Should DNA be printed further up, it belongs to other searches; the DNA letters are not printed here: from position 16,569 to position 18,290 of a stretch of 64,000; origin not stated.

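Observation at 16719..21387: Two-gene operon: Zn-ribbon/NACHT-like STAND NTPase with TPR array plus CorA-like two-TM protein, a candidate undescribed defence (abortive-infection) module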

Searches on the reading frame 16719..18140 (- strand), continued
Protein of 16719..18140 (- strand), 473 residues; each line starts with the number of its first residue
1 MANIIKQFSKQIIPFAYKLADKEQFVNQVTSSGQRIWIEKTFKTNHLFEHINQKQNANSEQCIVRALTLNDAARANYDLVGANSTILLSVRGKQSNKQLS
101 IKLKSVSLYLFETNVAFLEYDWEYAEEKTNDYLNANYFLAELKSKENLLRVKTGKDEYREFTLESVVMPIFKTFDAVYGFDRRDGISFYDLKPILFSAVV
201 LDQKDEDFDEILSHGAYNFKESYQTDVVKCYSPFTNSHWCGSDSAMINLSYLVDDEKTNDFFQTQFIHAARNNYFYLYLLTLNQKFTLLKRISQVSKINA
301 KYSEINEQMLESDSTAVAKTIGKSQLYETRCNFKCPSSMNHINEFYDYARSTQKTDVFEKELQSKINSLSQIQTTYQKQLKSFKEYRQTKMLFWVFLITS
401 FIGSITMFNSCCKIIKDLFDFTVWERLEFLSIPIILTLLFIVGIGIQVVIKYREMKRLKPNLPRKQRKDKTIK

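Call 36: search_protein_families(library=pfam, alignment_id=A4, max_evalue=0.01)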
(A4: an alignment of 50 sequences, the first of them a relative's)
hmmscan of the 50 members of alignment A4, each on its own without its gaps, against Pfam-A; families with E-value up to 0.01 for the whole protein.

A. member 1, P0051 (473 aa): 0 families

B. families by the number of members that match (of 50 scanned): 6 families
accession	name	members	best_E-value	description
PF01544.23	CorA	5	9.2e-17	CorA-like Mg2+ transporter protein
PF20990.2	DUF2207_C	4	0.00024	Predicted membrane protein (DUF2207) C-terminal domain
PF24829.1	Phage_connect_2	1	0.0017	Phage connector protein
PF02509.19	Rota_NS35_C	1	0.0018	Rotavirus non-structural protein 35, C-terminal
PF04678.18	MCU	1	0.0022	Mitochondrial calcium uniporter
PF05231.19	MASE1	1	0.0037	MASE1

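Call 59: find_related_loci(query=A1, collection=metagenome_contigs, flank=6000)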
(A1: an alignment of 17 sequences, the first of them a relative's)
Query A1 (473 aa) in metagenome_contigs; peptide patterns used: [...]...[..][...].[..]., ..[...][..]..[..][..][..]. (x = any residue, [..] = any of these).
186 stretches matched a pattern; 4 encode a relative of the query (tblastn E <= 1e-3); 4 distinct loci.
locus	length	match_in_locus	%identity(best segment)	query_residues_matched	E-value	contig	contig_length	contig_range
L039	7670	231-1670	33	4-464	3e-81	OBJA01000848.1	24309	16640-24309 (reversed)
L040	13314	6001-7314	33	9-455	2e-71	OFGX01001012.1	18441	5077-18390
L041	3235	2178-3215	36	4-358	4e-60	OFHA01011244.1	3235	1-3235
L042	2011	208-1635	27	5-458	2e-39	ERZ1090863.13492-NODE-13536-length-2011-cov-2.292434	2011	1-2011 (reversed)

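Call 60: find_related_loci(query=A1, collection=viral_contigs, flank=6000)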
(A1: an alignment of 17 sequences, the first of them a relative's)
Query A1 (473 aa) in viral_contigs; peptide patterns used: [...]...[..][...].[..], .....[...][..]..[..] (x = any residue, [..] = any of these).
107 stretches matched a pattern, but none encodes a relative of the query by tblastn (E <= 1e-3).

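Call 62: find_homologous_proteins(query=A4, max_evalue=0.00001)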
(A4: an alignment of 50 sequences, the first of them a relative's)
Query A4 (50 sequences) (473 aa, profile of the alignment): 18 proteins with E <= 0.00001 among 8000 candidates.
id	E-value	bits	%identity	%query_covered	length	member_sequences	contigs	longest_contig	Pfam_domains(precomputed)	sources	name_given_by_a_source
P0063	1.8e-135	471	33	97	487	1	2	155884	-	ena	-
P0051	1.6e-131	458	100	100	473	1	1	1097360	-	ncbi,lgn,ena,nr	ncbi:MAG: hypothetical protein J1F65_04340 [Clostridiales bacterium]|nr:hypothetical protein [Clostr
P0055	2.7e-125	437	73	97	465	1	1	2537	-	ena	-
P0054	1.5e-123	432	74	97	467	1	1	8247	-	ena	-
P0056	4.7e-123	430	71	99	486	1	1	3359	-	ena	-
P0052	9.3e-123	429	75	99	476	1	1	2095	-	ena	-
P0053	2.6e-122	427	73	99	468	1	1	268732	-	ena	-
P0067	3.4e-120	420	27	96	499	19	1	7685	-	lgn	-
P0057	3.1e-118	414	62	96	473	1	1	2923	-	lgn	-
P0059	1.9e-113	398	54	95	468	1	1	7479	-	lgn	-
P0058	3.5e-113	397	55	95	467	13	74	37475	-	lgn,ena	-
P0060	4.7e-112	394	52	97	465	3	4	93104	-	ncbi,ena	-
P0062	6.6e-109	383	48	97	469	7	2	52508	-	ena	-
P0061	9.5e-107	376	47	97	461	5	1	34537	-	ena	-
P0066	1.5e-106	375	26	89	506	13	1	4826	-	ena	-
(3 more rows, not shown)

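Call 63: find_encoding_contigs(protein=P0067, flank=8000, max_places=3)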
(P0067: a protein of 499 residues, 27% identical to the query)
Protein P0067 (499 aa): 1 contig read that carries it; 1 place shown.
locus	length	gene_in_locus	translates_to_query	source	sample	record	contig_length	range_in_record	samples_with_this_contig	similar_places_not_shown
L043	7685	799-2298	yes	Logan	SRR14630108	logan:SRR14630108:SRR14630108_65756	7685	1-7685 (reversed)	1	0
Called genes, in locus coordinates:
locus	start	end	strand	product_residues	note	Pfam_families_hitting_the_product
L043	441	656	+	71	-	PF13560:HTH_31, PF01381:HTH_3, PF13443:HTH_26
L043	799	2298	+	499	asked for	-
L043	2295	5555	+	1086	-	-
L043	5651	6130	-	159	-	-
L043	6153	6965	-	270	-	PF00106:adh_short, PF08659:KR, PF13561:adh_short_C2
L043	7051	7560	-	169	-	PF00857:Isochorismatase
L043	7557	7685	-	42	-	?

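Call 64: find_encoding_contigs(protein=P0069, flank=8000, max_places=3)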
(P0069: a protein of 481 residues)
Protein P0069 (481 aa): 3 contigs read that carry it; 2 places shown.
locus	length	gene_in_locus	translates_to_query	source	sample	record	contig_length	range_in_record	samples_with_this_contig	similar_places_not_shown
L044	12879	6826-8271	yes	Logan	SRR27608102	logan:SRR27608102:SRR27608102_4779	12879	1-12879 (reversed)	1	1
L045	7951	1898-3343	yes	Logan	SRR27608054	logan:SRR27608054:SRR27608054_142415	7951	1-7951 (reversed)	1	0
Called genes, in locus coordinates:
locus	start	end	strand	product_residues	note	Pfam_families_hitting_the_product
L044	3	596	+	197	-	?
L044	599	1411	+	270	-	PF00149:Metallophos, PF13277:YmdB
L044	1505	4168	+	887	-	PF13306:LRR_5, PF13855:LRR_8 (faint), PF13306:LRR_5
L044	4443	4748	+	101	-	-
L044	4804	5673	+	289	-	-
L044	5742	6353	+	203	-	PF13302:Acetyltransf_3, PF00583:Acetyltransf_1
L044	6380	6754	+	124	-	PF01880:Desulfoferrodox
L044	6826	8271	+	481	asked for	-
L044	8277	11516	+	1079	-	PF24883:NPHP3_N (weak), PF07719:TPR_2 (faint)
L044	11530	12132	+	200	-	-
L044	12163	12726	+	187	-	PF01928:CYTH (weak)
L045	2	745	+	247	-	?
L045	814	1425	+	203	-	PF13302:Acetyltransf_3, PF00583:Acetyltransf_1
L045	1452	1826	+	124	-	PF01880:Desulfoferrodox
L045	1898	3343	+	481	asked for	-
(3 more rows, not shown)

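Call 65: find_encoding_contigs(protein=P0090, flank=7000, max_places=2)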
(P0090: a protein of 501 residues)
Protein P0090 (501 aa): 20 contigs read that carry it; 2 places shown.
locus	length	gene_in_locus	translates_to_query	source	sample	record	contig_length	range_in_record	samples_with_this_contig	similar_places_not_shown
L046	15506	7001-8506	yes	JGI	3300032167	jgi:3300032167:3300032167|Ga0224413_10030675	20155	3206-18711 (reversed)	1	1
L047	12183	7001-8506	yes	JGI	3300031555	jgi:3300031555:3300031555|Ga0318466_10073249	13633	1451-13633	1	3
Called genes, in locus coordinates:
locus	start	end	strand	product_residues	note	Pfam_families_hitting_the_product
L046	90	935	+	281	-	PF00491:Arginase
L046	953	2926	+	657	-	-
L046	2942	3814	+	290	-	-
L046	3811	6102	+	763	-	-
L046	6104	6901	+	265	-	PF02675:AdoMet_dc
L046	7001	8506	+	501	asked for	-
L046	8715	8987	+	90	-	-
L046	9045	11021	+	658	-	PF00990:GGDEF, PF00563:EAL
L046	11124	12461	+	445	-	PF01523:PmbA_TldD_1st, PF19289:PmbA_TldD_3rd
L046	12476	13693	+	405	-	PF19289:PmbA_TldD_3rd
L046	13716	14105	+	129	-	-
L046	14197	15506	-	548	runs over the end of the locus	-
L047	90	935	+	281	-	PF00491:Arginase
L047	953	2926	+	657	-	-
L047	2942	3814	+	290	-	-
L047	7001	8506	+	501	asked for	-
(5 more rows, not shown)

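Call 66: find_encoding_contigs(protein=P0125, flank=7000, max_places=2)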
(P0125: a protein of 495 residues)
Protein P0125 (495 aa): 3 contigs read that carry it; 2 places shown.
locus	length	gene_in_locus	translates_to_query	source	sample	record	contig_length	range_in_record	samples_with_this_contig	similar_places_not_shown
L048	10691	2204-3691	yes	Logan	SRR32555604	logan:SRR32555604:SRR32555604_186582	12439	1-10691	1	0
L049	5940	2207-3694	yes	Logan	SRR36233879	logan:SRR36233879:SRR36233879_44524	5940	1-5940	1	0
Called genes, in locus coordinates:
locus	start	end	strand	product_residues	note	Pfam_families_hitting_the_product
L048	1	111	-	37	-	?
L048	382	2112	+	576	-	PF00351:Biopterin_H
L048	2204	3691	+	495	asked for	-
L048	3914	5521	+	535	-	PF00069:Pkinase, PF07714:PK_Tyr_Ser-Thr, PF03109:ABC1 (weak), PF05036:SPOR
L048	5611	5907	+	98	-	-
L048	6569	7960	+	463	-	PF07690:MFS_1, PF00854:PTR2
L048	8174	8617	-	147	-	PF07662:Nucleos_tra2_C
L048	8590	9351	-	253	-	PF01773:Nucleos_tra2_N, PF07670:Gate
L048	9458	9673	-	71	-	PF13443:HTH_26, PF01381:HTH_3 (weak)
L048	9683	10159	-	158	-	PF11188:DUF2975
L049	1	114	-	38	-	?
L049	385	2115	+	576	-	PF00351:Biopterin_H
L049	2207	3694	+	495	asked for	-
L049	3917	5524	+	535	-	PF00069:Pkinase, PF07714:PK_Tyr_Ser-Thr, PF03109:ABC1 (weak), PF05036:SPOR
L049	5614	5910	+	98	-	-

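Call 67: find_encoding_contigs(protein=P0176, flank=7000, max_places=2)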
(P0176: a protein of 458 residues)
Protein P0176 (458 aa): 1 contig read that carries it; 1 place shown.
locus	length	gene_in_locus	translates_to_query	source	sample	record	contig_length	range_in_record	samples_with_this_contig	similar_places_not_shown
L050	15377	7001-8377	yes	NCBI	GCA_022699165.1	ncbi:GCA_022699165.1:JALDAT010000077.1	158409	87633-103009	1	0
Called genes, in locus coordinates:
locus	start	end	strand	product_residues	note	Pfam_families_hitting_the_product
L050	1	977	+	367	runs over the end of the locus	PF04055:Radical_SAM, PF19288:CofH_C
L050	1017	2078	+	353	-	PF00070:Pyr_redox (faint), PF01266:DAO (faint), PF05834:Lycopene_cycl (faint), PF07992:Pyr_redox_2, PF13450:NAD_binding_8 (faint), PF13454:NAD_binding_9 (faint)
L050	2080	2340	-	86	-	PF07293:DUF1450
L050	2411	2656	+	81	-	PF01106:NifU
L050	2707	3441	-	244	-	PF00106:adh_short, PF13561:adh_short_C2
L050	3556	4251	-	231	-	PF18730:HEPN_Cthe2314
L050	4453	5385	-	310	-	PF02628:COX15-CtaA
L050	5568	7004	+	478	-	PF13489:Methyltransf_23, PF08241:Methyltransf_11, PF08242:Methyltransf_12, PF13649:Methyltransf_25, PF13847:Methyltransf_31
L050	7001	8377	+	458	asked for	PF01544:CorA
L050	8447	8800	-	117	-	PF00085:Thioredoxin, PF14595:Thioredoxin_9, PF13098:Thioredoxin_2 (faint)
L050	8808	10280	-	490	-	PF07833:Cu_amine_oxidN1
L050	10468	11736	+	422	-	PF10720:DUF2515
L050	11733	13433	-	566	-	PF01943:Polysacc_synt, PF13440:Polysacc_synt_3 (faint), PF03023:MurJ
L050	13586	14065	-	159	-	PF04306:DUF456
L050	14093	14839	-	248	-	PF05116:S6PP (weak), PF08282:Hydrolase_3, PF05116:S6PP, PF08282:Hydrolase_3, PF00702:Hydrolase (weak)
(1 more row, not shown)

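Call 89: search_protein_families(library=phrogs, proteins=[window:16719-18140:-], max_evalue=0.1)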
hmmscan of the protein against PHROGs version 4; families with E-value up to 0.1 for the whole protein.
window:16719-18140:- (473 aa): 0 families
